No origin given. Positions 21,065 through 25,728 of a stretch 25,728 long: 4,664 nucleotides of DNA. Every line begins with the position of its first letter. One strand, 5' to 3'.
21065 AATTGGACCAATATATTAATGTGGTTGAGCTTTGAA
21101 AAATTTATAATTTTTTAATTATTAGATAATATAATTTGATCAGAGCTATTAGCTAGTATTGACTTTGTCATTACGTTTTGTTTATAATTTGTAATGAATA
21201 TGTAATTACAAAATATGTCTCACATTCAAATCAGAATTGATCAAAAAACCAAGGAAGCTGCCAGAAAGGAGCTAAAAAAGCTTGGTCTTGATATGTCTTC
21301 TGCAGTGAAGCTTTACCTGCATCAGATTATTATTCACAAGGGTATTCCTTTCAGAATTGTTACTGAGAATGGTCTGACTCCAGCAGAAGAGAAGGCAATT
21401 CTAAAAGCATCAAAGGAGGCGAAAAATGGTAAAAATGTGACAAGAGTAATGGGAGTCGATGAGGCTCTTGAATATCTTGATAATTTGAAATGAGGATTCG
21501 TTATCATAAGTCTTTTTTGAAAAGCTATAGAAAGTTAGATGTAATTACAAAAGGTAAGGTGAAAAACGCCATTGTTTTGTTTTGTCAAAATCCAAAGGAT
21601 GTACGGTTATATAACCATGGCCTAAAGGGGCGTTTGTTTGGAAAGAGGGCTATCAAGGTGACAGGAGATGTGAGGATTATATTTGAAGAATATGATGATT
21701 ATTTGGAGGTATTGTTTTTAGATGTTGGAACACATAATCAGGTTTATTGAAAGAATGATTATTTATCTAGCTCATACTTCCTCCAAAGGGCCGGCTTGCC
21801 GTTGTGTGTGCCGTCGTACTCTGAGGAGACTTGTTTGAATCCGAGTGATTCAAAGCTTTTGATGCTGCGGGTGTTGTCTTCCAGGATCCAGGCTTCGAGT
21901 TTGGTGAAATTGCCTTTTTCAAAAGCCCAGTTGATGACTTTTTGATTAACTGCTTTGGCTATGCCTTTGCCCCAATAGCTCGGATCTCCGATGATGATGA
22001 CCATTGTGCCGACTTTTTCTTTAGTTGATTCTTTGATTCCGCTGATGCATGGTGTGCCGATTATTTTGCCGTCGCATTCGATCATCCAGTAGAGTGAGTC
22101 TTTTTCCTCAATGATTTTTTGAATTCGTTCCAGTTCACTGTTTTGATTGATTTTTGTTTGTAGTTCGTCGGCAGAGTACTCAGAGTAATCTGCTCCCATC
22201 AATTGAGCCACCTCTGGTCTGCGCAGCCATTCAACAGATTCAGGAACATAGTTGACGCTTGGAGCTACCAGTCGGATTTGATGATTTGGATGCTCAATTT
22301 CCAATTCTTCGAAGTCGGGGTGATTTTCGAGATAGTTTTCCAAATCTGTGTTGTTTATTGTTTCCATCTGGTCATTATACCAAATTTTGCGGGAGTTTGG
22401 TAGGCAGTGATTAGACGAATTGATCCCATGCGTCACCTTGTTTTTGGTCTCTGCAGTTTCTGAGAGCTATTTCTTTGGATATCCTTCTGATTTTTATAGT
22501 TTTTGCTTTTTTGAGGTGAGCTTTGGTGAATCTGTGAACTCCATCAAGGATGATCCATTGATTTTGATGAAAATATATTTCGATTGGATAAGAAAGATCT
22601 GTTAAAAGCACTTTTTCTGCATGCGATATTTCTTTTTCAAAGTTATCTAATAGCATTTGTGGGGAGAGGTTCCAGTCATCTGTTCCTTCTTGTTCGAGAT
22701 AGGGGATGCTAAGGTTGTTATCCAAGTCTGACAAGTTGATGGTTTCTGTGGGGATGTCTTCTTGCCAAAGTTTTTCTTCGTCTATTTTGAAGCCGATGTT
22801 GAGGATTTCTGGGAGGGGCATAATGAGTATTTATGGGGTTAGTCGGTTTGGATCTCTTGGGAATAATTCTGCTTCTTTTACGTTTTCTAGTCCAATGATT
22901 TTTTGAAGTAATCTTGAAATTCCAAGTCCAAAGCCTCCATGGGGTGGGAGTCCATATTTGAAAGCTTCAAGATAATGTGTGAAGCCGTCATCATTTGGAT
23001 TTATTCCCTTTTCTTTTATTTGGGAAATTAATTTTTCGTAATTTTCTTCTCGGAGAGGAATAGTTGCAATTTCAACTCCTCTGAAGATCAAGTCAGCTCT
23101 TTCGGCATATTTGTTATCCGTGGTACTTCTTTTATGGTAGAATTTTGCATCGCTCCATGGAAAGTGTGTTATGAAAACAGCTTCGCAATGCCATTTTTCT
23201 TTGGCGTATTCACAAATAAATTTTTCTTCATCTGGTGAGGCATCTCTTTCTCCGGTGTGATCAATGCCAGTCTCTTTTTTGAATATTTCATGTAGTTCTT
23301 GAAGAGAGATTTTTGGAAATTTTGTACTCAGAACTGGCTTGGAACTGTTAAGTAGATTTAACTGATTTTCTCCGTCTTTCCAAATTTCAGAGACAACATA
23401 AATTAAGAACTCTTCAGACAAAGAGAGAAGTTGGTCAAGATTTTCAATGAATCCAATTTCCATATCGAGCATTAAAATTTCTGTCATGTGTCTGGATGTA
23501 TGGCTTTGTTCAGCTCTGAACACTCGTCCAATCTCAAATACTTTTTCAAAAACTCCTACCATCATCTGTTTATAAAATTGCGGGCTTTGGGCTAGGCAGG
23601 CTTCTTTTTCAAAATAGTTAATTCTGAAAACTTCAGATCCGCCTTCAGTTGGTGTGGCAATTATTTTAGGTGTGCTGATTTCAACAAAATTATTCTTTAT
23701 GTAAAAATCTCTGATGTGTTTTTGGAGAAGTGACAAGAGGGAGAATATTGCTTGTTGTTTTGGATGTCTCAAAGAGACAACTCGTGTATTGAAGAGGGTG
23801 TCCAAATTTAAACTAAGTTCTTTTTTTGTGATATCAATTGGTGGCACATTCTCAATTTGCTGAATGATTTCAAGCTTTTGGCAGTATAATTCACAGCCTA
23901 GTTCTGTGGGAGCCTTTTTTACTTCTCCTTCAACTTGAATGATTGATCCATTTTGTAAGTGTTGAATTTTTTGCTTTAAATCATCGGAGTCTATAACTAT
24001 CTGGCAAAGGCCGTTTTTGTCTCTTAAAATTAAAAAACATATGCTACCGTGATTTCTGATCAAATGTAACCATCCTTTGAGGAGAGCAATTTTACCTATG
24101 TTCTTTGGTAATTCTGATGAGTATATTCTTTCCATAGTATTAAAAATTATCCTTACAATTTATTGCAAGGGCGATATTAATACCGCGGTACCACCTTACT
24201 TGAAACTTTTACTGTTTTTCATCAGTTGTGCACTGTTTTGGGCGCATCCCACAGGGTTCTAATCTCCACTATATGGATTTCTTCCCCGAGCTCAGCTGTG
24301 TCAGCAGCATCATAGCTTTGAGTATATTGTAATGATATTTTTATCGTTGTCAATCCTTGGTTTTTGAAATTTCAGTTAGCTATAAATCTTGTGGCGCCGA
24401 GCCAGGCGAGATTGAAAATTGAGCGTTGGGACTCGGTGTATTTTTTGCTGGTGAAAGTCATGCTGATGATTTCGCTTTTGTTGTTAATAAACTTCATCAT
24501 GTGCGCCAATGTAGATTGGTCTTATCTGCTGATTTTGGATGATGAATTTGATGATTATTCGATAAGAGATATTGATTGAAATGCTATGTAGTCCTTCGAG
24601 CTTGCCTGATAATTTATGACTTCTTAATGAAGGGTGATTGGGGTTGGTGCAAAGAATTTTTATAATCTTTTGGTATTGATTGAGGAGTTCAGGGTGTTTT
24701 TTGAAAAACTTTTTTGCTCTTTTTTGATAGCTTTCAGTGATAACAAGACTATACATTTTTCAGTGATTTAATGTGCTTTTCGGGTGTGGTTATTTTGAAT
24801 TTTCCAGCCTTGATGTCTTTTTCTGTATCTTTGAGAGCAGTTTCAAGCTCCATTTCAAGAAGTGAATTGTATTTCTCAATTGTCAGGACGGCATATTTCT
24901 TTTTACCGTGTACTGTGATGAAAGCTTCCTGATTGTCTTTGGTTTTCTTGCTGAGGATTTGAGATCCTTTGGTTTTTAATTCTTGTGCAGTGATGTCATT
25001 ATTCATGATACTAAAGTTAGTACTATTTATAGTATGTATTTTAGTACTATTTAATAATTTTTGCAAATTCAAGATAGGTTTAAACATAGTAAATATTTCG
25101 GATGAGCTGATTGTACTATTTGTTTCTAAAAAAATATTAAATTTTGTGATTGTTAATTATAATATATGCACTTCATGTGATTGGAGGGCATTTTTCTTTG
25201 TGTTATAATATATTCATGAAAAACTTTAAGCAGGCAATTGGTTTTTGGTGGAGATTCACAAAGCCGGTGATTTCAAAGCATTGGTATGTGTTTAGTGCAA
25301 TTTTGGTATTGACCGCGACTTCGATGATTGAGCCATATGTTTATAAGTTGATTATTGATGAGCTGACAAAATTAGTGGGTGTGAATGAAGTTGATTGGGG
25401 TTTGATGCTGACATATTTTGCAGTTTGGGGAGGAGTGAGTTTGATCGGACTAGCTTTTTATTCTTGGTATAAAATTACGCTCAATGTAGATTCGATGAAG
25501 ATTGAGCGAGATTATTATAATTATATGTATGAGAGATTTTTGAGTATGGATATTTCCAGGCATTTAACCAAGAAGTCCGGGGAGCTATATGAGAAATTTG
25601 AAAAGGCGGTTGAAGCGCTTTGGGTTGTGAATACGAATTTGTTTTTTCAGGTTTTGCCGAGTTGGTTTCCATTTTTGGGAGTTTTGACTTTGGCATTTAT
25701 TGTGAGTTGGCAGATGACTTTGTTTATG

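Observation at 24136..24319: Aspartate T-box riboswitch with an ultrashort Stem I, in a probable CPR bacterium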

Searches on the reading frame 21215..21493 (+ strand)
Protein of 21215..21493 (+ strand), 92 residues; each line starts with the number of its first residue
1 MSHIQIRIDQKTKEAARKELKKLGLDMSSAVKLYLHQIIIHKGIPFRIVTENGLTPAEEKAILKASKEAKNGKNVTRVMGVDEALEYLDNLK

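Call 64: search_protein_families(library=pfam, proteins=[window:21215-21493:+], max_evalue=0.01)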
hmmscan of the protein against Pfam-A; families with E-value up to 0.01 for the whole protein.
window:21215-21493:+ (92 aa): 1 family
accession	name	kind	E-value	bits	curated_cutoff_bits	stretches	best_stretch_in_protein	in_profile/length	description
PF04221.18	RelB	-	5.6e-12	45.8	22.4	1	1-76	1-70/82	RelB antitoxin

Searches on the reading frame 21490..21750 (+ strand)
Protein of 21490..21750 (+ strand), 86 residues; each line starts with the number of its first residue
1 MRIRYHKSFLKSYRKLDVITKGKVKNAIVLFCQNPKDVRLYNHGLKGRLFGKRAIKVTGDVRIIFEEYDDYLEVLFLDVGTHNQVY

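Call 64: search_protein_families(library=pfam, proteins=[window:21490-21750:+], max_evalue=0.01)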
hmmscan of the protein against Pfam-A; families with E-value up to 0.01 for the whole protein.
window:21490-21750:+ (86 aa): 2 families
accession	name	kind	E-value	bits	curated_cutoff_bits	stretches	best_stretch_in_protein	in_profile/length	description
PF15738.11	YafQ_toxin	-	1.3e-06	29.1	30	1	2-85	2-86/88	Bacterial toxin of type II toxin-antitoxin system, YafQ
PF05016.21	ParE_toxin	-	0.0067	17.4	23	1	3-86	1-89/89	ParE toxin of type II toxin-antitoxin system, parDE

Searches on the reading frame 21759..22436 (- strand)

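Call 7: search_protein_families(library=pfam, proteins=[window:21759-22436:-])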
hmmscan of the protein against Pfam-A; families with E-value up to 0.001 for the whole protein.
window:21759-22436:- (225 aa): 8 families
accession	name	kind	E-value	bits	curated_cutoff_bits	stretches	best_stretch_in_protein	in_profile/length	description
PF00583.31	Acetyltransf_1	-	2.5e-16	60.4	20.7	1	100-200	19-116/116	Acetyltransferase (GNAT) family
PF13302.13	Acetyltransf_3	-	1.5e-15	58.5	25.4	1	56-201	4-138/138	Acetyltransferase (GNAT) domain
PF13420.13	Acetyltransf_4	-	8.8e-09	36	24.3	1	87-204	19-138/155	Acetyltransferase (GNAT) domain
PF13508.13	Acetyltransf_7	-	4.8e-07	30.5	27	1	113-202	2-84/84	Acetyltransferase (GNAT) domain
PF13673.13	Acetyltransf_10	-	1.4e-05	25.5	23.6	1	86-207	4-114/128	Acetyltransferase (GNAT) domain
PF13523.12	Acetyltransf_8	-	1.9e-05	24.8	27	1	69-203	11-140/145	Acetyltransferase (GNAT) domain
PF08445.16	FR47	-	8.6e-05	22.9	22.1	1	138-206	17-83/86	FR47-like protein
PF12746.13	GNAT_acetyltran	-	0.00061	19.9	26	0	131-203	169-237/243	GNAT acetyltransferase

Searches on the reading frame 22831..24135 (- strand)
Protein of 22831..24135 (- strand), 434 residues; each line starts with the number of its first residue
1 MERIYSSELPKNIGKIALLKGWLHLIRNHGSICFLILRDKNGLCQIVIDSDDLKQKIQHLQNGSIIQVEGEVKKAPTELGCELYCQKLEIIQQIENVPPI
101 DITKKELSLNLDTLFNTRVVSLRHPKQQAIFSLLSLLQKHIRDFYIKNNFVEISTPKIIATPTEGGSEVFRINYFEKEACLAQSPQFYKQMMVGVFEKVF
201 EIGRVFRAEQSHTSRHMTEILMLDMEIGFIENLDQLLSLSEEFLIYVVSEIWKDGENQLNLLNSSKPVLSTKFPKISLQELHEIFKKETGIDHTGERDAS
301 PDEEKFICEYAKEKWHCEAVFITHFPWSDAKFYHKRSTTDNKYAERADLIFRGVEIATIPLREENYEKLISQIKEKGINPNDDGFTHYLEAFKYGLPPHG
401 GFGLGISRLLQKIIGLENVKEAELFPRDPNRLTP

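Call 7: search_protein_families(library=pfam, proteins=[window:22831-24135:-])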
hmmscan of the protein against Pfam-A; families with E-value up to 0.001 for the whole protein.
window:22831-24135:- (434 aa): 2 families
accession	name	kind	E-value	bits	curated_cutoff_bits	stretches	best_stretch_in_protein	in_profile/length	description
PF00152.25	tRNA-synt_2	-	1.4e-73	248.1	25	1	112-428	3-307/308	tRNA synthetases class II (D, K and N)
PF01336.31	tRNA_anti-codon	-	1.4e-15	57.4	27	1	19-91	3-75/75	OB-fold nucleic acid binding domain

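Call 8: search_protein_families(library=ncbifam, proteins=[window:22831-24135:-])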
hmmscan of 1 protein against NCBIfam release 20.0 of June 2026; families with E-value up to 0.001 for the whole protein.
window:22831-24135:- (434 aa): 18 families
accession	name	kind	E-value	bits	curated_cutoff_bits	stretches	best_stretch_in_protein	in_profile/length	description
NF003483.0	PRK05159.1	equivalog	1.2e-142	475.9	353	1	1-434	3-438/438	aspartate--tRNA(Asn) ligase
TIGR00458.1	aspS_nondisc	equivalog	8.5e-109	364.3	368.4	1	14-434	12-428/428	aspartate--tRNA(Asn) ligase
NF003037.0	PRK03932.1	equivalog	2.8e-76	257.3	414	1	11-433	13-450/451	asparagine--tRNA ligase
TIGR00457.1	asnS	equivalog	3.4e-75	253.6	342.6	1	15-432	17-453/455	asparagine--tRNA ligase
NF001750.0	PRK00476.1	equivalog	1.6e-53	181.9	443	2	11-253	15-267/590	aspartate--tRNA ligase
TIGR00459.1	aspS_bact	equivalog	1.4e-51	175.6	373.85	2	11-262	13-263/586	aspartate--tRNA ligase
TIGR00499.1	lysS_bact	equivalog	3.3e-37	128.3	427.6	1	17-426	56-490/496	lysine--tRNA ligase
NF001756.1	PRK00484.1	subfamily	5.6e-37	127.5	468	1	17-426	54-483/488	lysine--tRNA ligase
NF005052.0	PRK06462.1-1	equivalog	1.3e-32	113.2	368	1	104-427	22-345/353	asparagine synthetase A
NF009460.0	PRK12820.1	equivalog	1e-29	103.2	1379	2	3-245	23-288/723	bifunctional aspartyl-tRNA synthetase/aspartyl/glutamyl-tRNA amidotransferase subunit C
NF005054.0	PRK06462.1-4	equivalog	7.6e-28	97.5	309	1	121-430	15-313/318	asparagine synthetase A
NF002821.0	PRK02983.1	equivalog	3.2e-24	85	742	2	19-222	664-871/1102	bifunctional lysylphosphatidylglycerol synthetase/lysine--tRNA ligase LysX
TIGR00462.1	genX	equivalog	2.1e-20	73.4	286.9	1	137-421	7-300/304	EF-P lysine aminoacylase EpmA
NF009101.0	PRK12445.1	subfamily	4.7e-19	68.3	1026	1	27-426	78-499/505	lysine--tRNA ligase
NF006828.0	PRK09350.1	equivalog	3.7e-18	65.9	264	1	136-426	21-321/325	elongation factor P--(R)-beta-lysine ligase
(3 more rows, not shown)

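Call 22: find_related_loci(query=window:22831-24135:-, collection=genome_contigs, flank=1500)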
Query window:22831-24135:- (434 aa) in genome_contigs; peptide patterns used: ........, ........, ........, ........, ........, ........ (x = any residue, [..] = any of these).
599 stretches matched a pattern (row limit reached: there are more); 566 encode a relative of the query (tblastn E <= 1e-3); the best 80 are kept; 80 distinct loci.
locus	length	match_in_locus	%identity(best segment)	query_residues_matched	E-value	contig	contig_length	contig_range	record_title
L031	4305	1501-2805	50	1-434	5e-142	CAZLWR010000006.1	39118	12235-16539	MAG TPA_asm: uncultured Candidatus Peribacteria bacterium isolate binchicken_co105_19 genome assembly, contig: NODE_1206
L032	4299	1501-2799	49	4-434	2e-141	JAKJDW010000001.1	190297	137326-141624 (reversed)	MAG: Patescibacteria group bacterium isolate UR.bin133 NODE_1_length_190297_cov_9.454063, whole genome shotgun sequence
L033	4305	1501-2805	49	3-434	3e-139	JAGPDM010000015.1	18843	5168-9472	Candidatus Saccharibacteria bacterium isolate Gw_SlAct_bin_395 Gw_SlAct_6760_length_18843_cov_11.476598, whole genome sh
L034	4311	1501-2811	49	1-434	2e-138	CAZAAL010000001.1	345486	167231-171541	MAG TPA_asm: uncultured Candidatus Saccharibacteria bacterium isolate SRP292972_co3_104 genome assembly, contig: NODE_35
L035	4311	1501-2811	48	1-434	2e-137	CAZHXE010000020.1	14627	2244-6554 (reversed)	MAG TPA_asm: uncultured Candidatus Saccharibacteria bacterium isolate binchicken_co199_142 genome assembly, contig: NODE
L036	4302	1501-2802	49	3-434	4e-137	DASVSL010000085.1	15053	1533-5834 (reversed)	MAG TPA_asm: Candidatus Saccharimonadales bacterium isolate SMAG_U3261 k141_227573, whole genome shotgun sequence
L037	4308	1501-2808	48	2-434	7e-135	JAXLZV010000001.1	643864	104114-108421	MAG: Candidatus Saccharibacteria bacterium isolate STL-PAT11 C3.191.fa-1, whole genome shotgun sequence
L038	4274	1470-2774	45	2-434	2e-135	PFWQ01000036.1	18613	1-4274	MAG: candidate division SR1 bacterium CG_4_9_14_3_um_filter_40_9 CG_4_9_14_3_um_filter_150_scaffold_3933_c, whole genome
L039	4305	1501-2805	49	3-434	3e-134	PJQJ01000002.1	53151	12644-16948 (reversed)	MAG: Candidatus Saccharibacteria bacterium isolate ME_46_23 NODE_25_length_53248_cov_19_408362, whole genome shotgun seq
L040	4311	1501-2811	47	1-434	3e-134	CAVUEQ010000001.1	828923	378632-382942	MAG: uncultured bacterium isolate MFD04944.bin.2.55 genome assembly, contig: contig_29178, whole genome shotgun sequence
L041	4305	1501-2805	49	3-434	1e-133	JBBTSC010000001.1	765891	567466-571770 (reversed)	MAG: Patescibacteria group bacterium isolate H51-bin031_1 H51_bin031_1_000000000001, whole genome shotgun sequence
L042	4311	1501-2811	49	2-434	2e-137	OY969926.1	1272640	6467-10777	MAG: uncultured bacterium isolate MFD02832.bin.2.16 genome assembly, chromosome: 1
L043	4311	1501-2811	47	1-434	2e-133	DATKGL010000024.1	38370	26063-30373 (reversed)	MAG TPA_asm: Patescibacteria group bacterium isolate SMAG_U14550 k141_161600, whole genome shotgun sequence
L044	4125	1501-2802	48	3-434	6e-133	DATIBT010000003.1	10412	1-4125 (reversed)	MAG TPA_asm: Candidatus Saccharimonadales bacterium isolate SMAG_U16297 k141_1997317, whole genome shotgun sequence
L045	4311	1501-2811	46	1-434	1e-131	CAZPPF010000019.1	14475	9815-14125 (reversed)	MAG TPA_asm: uncultured Candidatus Saccharibacteria bacterium isolate SRP200132_co1_506 genome assembly, contig: NODE_73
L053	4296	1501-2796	44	3-434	4e-126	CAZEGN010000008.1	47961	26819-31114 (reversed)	MAG TPA_asm: uncultured Candidatus Peribacteria bacterium isolate SRP342105_co1_220 genome assembly, contig: NODE_900_le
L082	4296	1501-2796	38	2-434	1e-103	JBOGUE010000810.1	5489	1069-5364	MAG: Thermomicrobiales bacterium isolate M3-S_metawrap_bin.154 k127_450565, whole genome shotgun sequence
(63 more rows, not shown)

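Call 25: find_encoding_contigs(protein=window:22831-24135:-, flank=500, max_places=4)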
Protein window:22831-24135:- (434 aa): no gene with exactly this product is on record in the collection.

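Call 35: search_protein_families(library=ncbifam, proteins=[L053:1501-2796:+, L082:1501-2796:+], max_evalue=1e-60)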
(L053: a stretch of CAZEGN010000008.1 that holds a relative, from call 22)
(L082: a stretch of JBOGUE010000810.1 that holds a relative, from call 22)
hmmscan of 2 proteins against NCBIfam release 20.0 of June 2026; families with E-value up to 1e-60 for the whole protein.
L053:1501-2796:+ (432 aa): 4 families
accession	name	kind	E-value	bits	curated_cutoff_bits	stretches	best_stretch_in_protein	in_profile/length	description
NF003483.0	PRK05159.1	equivalog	2.2e-135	451.9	353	1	2-432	6-438/438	aspartate--tRNA(Asn) ligase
TIGR00458.1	aspS_nondisc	equivalog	6.7e-107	358.1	368.4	1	8-432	8-428/428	aspartate--tRNA(Asn) ligase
TIGR00457.1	asnS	equivalog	6.6e-70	236.2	342.6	1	3-431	7-454/455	asparagine--tRNA ligase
NF003037.0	PRK03932.1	equivalog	7.2e-67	226.3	414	1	8-431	12-450/451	asparagine--tRNA ligase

L082:1501-2796:+ (432 aa): 4 families
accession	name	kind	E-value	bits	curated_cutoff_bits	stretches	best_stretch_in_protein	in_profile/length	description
NF003483.0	PRK05159.1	equivalog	5.2e-173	575.9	353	1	4-432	7-438/438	aspartate--tRNA(Asn) ligase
TIGR00458.1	aspS_nondisc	equivalog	1.2e-122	410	368.4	1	12-432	11-428/428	aspartate--tRNA(Asn) ligase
NF003037.0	PRK03932.1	equivalog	1e-69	235.6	414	1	10-431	13-450/451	asparagine--tRNA ligase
TIGR00457.1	asnS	equivalog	1.4e-66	225.2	342.6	1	10-430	13-453/455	asparagine--tRNA ligase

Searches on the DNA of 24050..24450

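Call 4: search_rna_families(source=window, start=24050, end=24450, threshold=evalue, max_evalue=10, show_alignments=4)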
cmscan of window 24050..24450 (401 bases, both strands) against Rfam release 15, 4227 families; matches with E-value up to 10: 3.
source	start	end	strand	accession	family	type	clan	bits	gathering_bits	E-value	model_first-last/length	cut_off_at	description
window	24164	24322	-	RF00230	T-box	Cis-reg; leader;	-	39.1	93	2.4e-07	1-219/219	no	T-box leader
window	24347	24372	+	RF01354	CRISPR-DR45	Gene; CRISPR;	-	16.1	37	6.2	1-24/24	no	CRISPR RNA direct repeat element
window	24113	24136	+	RF01125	sR4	Gene; snRNA; snoRNA; CD-box;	-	12.1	50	3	1-56/56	no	Small nucleolar RNA sR4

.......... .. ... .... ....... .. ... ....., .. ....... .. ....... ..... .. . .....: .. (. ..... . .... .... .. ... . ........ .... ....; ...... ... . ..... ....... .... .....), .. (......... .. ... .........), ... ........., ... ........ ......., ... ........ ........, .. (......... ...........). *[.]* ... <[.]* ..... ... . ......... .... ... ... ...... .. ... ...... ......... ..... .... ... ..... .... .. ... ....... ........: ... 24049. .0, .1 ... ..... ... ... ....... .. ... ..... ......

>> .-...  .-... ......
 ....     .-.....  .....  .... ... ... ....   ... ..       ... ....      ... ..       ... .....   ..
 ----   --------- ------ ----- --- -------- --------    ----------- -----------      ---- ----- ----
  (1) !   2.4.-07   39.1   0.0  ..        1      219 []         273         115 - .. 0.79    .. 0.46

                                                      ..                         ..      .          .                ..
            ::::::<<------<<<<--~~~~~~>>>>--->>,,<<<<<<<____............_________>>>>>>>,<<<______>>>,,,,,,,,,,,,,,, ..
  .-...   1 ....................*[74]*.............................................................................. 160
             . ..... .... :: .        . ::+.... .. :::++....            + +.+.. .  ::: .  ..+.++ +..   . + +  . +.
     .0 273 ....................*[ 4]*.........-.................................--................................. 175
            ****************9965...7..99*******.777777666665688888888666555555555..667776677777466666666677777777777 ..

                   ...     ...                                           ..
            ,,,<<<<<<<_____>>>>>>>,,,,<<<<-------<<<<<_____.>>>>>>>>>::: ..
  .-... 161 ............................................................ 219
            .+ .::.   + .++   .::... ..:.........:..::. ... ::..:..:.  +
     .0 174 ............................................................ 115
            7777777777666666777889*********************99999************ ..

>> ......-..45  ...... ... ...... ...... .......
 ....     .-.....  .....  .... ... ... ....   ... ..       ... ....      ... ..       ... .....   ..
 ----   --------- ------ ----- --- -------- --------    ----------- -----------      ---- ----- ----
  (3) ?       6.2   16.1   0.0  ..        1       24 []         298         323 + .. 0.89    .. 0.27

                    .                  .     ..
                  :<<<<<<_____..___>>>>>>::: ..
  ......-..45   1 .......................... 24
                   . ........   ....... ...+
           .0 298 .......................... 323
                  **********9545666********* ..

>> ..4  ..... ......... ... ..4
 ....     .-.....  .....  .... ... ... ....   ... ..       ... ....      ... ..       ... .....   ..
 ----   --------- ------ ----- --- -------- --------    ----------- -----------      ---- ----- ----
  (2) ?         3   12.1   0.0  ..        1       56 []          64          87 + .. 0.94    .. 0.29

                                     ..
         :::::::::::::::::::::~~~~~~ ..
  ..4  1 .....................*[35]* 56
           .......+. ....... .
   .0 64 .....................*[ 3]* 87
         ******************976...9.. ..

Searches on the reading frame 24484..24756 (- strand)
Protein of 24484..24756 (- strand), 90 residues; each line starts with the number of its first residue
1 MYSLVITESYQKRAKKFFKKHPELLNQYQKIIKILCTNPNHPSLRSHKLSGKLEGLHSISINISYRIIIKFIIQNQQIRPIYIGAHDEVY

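Call 7: search_protein_families(library=pfam, proteins=[window:24484-24756:-])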
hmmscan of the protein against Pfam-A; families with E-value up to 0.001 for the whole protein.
window:24484-24756:- (90 aa): 2 families
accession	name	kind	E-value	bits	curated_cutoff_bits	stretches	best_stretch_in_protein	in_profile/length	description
PF15738.11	YafQ_toxin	-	7e-06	26.7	30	1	2-89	1-86/88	Bacterial toxin of type II toxin-antitoxin system, YafQ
PF05015.19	HigB-like_toxin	-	1.4e-05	25.9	27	1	40-86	41-91/91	RelE-like toxin of type II toxin-antitoxin system HigB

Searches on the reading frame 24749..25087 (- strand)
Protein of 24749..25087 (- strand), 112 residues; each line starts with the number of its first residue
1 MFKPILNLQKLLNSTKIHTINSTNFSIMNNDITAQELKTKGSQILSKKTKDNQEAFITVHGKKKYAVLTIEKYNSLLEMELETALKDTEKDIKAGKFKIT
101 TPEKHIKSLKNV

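Call 7: search_protein_families(library=pfam, proteins=[window:24749-25087:-])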
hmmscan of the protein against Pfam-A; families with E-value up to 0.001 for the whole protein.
window:24749-25087:- (112 aa): 1 family
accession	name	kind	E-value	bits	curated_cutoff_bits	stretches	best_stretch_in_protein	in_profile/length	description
PF02604.26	PhdYeFM_antitox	-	6.5e-06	26.3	29.8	1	32-80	4-51/74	Antitoxin Phd_YefM, type II toxin-antitoxin system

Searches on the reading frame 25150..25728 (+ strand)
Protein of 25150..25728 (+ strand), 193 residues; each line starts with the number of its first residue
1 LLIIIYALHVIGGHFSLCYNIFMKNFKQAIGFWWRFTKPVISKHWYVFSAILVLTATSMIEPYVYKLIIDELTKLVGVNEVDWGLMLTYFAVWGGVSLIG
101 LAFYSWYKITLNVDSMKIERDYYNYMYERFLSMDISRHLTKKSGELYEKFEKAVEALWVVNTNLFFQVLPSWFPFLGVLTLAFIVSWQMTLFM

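Call 64: search_protein_families(library=pfam, proteins=[window:25150-25728:+], max_evalue=0.01)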
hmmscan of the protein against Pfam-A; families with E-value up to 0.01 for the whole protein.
window:25150-25728:+ (193 aa): 1 family
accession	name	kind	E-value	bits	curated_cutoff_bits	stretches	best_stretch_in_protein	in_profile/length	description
PF00664.28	ABC_membrane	-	1.3e-12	48.4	28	1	47-192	4-146/274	ABC transporter transmembrane region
